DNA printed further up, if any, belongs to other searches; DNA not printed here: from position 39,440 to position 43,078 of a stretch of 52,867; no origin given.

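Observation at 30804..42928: Four tandem, co-oriented giant MscS-family (MscK/MscM-class) channel paralogs: a candidate multi-channel module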

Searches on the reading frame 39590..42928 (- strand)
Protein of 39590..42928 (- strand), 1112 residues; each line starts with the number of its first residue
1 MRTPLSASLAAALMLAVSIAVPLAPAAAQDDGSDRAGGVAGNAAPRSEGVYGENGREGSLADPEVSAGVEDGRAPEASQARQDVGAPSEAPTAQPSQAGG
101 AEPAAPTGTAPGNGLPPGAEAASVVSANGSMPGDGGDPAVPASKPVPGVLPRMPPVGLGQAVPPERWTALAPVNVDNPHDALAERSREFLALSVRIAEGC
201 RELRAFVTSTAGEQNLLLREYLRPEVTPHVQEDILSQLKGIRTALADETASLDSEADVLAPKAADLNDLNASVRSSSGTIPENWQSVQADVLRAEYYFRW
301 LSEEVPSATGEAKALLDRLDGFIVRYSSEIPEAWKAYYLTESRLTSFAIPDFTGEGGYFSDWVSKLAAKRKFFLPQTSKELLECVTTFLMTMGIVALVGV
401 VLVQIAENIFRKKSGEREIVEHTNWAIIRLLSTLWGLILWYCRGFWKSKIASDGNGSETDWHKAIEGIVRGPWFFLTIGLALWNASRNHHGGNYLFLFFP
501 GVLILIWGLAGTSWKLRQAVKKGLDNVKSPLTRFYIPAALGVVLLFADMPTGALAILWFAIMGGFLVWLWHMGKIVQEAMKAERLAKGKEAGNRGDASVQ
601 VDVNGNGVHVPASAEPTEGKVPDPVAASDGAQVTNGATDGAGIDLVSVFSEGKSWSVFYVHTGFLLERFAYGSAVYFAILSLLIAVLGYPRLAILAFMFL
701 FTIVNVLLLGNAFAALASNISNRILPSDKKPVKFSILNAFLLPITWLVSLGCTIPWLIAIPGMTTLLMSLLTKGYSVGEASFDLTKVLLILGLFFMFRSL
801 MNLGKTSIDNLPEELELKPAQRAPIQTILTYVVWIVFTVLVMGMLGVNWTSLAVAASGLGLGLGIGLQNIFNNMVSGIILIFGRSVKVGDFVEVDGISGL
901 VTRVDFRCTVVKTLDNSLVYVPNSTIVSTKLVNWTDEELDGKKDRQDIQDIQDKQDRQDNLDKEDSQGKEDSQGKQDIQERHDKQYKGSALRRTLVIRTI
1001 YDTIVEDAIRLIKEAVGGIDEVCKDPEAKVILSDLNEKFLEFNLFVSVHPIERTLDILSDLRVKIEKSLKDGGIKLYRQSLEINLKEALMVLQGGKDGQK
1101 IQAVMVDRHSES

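Call 3: search_protein_families(library=pfam, proteins=[window:39590-42928:-], max_evalue=0.01)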
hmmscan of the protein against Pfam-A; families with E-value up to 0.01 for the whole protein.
window:39590-42928:- (1112 aa): 3 families
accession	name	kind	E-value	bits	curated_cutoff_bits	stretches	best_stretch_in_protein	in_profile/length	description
PF00924.24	MS_channel_2nd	-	3e-20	72.5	20.2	1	869-935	1-67/68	Mechanosensitive ion channel, beta-domain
PF21088.3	MS_channel_1st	-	6.6e-05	23.3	23.1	1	827-868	1-42/42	Mechanosensitive ion channel, transmembrane helices 2/3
PF21082.3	MS_channel_3rd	-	0.00011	23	21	1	996-1075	4-87/88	Mechanosensitive ion channel MscS, C-terminal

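Call 4: search_protein_families(library=ncbifam, proteins=[window:39590-42928:-], max_evalue=0.01)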
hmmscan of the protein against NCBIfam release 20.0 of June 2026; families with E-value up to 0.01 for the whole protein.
window:39590-42928:- (1112 aa): 6 families
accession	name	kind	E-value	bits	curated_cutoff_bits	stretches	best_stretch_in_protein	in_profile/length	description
NF008438.0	PRK11281.1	equivalog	1.9e-33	115.4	991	2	824-935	877-988/1113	mechanosensitive channel MscK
NF008180.0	PRK10929.1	equivalog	4.8e-24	84.3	809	1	813-935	863-985/1109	miniconductance mechanosensitive channel MscM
NF047602.1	MscsSHelicob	equivalog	3.7e-18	65.9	400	1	830-938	54-162/260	small-conductance mechanosensitive channel MscS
NF047601.1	MscSThanab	equivalog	5.8e-15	55.5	500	1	826-928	69-171/280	small-conductance mechanosensitive channel MscS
NF007662.0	PRK10334.1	subfamily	1.1e-14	54.3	321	1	829-938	73-182/286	small-conductance mechanosensitive channel MscS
NF008542.0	PRK11465.1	equivalog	2.6e-06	26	596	1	829-927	517-615/741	mechanosensitive channel protein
